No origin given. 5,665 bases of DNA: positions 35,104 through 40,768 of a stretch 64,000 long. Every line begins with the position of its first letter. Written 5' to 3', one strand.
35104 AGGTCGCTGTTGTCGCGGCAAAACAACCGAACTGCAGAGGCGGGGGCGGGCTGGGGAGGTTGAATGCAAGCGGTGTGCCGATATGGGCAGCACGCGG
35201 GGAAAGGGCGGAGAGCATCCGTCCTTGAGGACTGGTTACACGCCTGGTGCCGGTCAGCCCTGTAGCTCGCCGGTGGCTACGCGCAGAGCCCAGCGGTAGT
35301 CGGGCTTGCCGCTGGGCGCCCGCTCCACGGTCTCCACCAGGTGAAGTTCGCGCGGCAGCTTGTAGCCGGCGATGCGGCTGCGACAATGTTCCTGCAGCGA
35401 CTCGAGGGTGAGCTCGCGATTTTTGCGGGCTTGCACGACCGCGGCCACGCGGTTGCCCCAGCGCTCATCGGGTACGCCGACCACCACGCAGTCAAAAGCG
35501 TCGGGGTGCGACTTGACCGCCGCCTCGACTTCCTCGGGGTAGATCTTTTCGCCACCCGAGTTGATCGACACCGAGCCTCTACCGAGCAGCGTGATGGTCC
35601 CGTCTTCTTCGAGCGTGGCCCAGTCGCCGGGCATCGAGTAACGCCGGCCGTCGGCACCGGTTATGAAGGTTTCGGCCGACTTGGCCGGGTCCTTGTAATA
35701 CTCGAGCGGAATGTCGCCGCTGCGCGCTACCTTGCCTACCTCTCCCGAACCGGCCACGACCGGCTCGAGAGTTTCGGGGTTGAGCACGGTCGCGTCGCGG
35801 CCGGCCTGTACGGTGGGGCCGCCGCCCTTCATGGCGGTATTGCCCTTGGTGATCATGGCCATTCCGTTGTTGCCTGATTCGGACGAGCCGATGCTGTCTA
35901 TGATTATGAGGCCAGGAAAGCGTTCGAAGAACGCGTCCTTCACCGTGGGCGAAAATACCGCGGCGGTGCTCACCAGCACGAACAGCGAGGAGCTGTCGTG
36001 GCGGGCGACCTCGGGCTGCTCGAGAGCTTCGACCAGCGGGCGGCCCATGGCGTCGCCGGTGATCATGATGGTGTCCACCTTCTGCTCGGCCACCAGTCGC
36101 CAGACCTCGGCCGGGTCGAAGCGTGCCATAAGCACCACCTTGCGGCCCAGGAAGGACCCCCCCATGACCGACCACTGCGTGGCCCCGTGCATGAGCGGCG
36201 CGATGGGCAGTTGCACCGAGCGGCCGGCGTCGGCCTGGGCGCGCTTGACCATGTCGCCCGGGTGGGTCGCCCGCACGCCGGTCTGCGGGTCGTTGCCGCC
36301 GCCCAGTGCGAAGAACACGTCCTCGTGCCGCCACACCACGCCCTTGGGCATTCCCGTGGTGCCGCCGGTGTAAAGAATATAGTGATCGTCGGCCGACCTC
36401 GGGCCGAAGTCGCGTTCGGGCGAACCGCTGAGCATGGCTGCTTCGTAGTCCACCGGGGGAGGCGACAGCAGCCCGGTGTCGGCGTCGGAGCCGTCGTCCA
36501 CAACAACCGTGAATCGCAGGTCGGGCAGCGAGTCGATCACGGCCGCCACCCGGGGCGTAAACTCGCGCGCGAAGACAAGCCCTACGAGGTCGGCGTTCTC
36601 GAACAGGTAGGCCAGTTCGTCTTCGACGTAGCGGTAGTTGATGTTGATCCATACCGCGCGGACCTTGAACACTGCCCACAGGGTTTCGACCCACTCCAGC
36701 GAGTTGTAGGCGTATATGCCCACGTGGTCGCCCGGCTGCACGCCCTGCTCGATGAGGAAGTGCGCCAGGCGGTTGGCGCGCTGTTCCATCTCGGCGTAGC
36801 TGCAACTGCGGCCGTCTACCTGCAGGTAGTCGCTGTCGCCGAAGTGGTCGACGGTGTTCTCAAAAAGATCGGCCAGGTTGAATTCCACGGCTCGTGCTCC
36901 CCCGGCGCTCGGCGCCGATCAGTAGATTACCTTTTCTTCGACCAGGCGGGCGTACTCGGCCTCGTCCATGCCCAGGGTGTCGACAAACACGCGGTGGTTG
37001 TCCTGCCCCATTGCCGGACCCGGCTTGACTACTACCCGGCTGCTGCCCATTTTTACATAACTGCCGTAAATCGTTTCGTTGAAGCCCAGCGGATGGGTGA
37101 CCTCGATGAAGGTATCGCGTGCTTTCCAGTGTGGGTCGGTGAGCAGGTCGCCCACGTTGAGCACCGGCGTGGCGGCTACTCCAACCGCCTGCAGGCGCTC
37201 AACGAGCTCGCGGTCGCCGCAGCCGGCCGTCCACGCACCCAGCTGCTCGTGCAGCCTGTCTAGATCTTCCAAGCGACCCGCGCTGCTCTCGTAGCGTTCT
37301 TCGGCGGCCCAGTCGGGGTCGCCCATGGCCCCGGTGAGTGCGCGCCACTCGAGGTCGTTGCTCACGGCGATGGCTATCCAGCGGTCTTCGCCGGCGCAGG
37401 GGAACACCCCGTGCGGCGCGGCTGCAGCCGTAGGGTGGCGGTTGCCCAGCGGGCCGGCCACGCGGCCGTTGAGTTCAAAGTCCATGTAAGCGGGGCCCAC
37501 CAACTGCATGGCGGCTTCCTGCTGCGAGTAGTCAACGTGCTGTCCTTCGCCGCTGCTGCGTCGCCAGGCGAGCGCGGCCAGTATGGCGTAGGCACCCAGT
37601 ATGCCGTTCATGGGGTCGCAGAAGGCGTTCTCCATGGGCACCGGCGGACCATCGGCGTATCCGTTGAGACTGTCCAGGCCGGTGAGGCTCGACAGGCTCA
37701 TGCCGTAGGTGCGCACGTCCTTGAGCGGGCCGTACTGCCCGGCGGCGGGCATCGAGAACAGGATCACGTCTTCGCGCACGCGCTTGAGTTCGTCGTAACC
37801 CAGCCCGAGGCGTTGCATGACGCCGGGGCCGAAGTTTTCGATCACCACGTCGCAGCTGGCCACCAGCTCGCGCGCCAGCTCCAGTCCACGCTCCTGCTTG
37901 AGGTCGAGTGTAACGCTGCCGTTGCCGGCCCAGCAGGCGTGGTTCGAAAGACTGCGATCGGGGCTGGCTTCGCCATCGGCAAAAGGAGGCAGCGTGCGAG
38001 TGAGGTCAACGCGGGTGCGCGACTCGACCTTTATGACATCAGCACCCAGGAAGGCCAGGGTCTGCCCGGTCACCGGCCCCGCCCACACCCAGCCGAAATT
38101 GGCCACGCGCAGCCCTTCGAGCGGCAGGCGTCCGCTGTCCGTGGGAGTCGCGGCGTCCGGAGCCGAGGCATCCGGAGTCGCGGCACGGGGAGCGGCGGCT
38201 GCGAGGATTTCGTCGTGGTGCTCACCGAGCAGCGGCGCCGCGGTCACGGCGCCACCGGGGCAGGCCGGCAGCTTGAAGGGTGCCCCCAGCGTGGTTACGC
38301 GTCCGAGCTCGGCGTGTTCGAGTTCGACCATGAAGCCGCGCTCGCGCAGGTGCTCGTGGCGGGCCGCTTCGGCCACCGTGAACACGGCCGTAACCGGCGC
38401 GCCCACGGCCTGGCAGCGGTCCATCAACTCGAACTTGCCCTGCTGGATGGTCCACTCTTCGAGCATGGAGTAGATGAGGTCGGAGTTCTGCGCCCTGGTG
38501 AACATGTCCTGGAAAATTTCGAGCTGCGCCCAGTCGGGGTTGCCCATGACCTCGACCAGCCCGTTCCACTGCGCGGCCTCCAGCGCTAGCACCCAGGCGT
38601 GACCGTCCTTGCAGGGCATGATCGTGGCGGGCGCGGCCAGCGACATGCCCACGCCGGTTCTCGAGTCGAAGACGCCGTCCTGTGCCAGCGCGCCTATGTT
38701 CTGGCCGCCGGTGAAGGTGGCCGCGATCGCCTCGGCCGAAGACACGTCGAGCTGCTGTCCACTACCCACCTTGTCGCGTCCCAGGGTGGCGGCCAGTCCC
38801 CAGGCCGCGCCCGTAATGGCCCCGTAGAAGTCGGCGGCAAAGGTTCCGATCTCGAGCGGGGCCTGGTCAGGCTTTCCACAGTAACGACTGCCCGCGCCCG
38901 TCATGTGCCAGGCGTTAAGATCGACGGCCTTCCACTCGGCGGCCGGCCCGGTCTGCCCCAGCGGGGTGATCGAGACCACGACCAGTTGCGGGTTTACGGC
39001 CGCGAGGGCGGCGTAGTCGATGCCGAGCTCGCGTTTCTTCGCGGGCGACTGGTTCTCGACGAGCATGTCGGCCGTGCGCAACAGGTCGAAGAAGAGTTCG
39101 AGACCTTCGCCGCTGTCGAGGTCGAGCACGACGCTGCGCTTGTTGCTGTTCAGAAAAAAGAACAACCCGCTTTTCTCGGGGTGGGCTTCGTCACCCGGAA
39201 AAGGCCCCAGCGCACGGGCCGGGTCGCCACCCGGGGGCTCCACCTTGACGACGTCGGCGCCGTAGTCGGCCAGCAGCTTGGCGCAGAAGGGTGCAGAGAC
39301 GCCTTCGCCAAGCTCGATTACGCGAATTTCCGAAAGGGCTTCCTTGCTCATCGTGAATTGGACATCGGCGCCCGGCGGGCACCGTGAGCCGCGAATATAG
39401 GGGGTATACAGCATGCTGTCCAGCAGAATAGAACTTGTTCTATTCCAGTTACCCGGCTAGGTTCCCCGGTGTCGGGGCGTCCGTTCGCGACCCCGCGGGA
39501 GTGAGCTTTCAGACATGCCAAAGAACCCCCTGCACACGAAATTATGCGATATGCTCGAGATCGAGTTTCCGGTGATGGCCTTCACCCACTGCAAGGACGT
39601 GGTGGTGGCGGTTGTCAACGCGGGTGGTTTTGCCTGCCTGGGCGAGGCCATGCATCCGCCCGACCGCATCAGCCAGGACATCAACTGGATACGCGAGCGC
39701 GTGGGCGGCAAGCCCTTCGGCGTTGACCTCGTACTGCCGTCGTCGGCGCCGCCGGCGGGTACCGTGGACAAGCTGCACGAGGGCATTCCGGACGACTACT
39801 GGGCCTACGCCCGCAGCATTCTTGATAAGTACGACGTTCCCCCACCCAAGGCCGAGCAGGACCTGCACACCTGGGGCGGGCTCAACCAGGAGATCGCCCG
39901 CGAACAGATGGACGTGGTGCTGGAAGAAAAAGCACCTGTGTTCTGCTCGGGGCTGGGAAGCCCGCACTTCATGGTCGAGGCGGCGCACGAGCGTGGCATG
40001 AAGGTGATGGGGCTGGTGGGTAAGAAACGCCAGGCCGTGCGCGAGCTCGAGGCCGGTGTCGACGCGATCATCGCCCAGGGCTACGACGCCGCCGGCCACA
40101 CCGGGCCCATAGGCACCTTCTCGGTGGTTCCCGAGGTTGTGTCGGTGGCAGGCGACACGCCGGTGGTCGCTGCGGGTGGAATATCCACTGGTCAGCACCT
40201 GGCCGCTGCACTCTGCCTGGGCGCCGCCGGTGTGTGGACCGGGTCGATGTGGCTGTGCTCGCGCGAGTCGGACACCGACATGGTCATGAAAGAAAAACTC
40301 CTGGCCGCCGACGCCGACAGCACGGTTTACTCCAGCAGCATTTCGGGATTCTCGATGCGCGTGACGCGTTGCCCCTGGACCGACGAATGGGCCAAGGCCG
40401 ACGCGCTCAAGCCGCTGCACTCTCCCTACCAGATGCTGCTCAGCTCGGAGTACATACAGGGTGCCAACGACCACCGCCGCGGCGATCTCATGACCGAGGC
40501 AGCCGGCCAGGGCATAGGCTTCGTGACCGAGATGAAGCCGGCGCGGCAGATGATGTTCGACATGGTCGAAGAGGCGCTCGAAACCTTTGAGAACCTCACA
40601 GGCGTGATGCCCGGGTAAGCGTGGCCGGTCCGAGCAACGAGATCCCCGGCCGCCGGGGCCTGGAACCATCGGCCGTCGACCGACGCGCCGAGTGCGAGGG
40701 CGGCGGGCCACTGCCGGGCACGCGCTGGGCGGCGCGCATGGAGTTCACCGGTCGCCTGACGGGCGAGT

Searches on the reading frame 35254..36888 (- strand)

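Call 66: search_protein_families(library=pfam, proteins=[window:35254-36888:-], max_evalue=0.00001)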
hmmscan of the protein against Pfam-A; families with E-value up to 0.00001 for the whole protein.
window:35254-36888:- (544 aa): 2 families
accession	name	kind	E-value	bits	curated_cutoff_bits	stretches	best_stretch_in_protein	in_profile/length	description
PF00501.34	AMP-binding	-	1.2e-53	182.8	29.9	1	9-388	1-373/384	AMP-binding enzyme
PF13193.12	AMP-binding_C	-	1.8e-16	61.3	24.5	1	453-528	1-76/76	AMP-binding enzyme C-terminal domain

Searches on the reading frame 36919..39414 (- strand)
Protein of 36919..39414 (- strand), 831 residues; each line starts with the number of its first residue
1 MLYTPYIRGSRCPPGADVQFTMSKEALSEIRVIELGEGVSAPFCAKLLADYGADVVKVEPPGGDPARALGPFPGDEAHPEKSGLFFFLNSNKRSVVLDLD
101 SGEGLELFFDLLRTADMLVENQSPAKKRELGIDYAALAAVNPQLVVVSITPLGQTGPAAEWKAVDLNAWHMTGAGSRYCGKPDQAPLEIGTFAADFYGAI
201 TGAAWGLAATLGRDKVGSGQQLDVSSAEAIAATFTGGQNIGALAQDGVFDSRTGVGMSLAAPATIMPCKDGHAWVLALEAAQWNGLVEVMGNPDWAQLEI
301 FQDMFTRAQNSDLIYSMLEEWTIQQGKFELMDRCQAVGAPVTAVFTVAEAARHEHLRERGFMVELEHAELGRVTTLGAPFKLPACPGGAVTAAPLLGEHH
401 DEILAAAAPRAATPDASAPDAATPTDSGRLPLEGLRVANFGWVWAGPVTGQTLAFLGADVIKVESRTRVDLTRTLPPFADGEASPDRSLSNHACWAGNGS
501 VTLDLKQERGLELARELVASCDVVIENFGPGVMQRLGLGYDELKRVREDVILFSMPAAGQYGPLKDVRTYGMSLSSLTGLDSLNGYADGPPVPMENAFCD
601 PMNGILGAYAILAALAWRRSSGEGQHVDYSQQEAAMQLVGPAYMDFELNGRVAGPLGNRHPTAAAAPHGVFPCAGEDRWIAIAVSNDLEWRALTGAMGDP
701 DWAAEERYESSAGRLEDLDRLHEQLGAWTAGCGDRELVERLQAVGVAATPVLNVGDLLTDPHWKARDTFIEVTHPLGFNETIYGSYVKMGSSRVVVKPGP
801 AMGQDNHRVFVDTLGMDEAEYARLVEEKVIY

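Call 66: search_protein_families(library=pfam, proteins=[window:36919-39414:-], max_evalue=0.00001)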
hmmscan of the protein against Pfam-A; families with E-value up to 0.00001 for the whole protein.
window:36919-39414:- (831 aa): 1 family
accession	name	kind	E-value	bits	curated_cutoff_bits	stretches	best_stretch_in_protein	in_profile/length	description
PF02515.22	CoA_transf_3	-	7e-188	624.7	23.3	2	432-806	1-366/366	CoA-transferase family III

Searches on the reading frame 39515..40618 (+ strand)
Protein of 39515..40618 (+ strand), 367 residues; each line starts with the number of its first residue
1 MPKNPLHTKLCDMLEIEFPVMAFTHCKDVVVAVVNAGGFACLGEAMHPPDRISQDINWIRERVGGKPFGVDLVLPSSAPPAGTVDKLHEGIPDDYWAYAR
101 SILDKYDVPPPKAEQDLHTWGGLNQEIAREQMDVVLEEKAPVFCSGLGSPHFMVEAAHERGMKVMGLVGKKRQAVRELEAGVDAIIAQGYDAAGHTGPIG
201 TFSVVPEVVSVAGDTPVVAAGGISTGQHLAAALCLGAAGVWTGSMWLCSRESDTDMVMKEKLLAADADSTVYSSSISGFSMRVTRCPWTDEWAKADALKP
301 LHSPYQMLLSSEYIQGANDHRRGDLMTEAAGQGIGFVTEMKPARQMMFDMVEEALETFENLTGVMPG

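Call 67: search_protein_families(library=pfam, proteins=[window:39515-40618:+], max_evalue=0.00001)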
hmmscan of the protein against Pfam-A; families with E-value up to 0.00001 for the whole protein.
window:39515-40618:+ (367 aa): 2 families
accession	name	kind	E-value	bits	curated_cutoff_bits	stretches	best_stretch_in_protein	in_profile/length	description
PF03060.21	NMO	-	6.4e-46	157.7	28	1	10-353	4-331/331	Nitronate monooxygenase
PF01070.24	FMN_dh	-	6.7e-08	32.4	24.9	1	171-248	229-307/350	FMN-dependent dehydrogenase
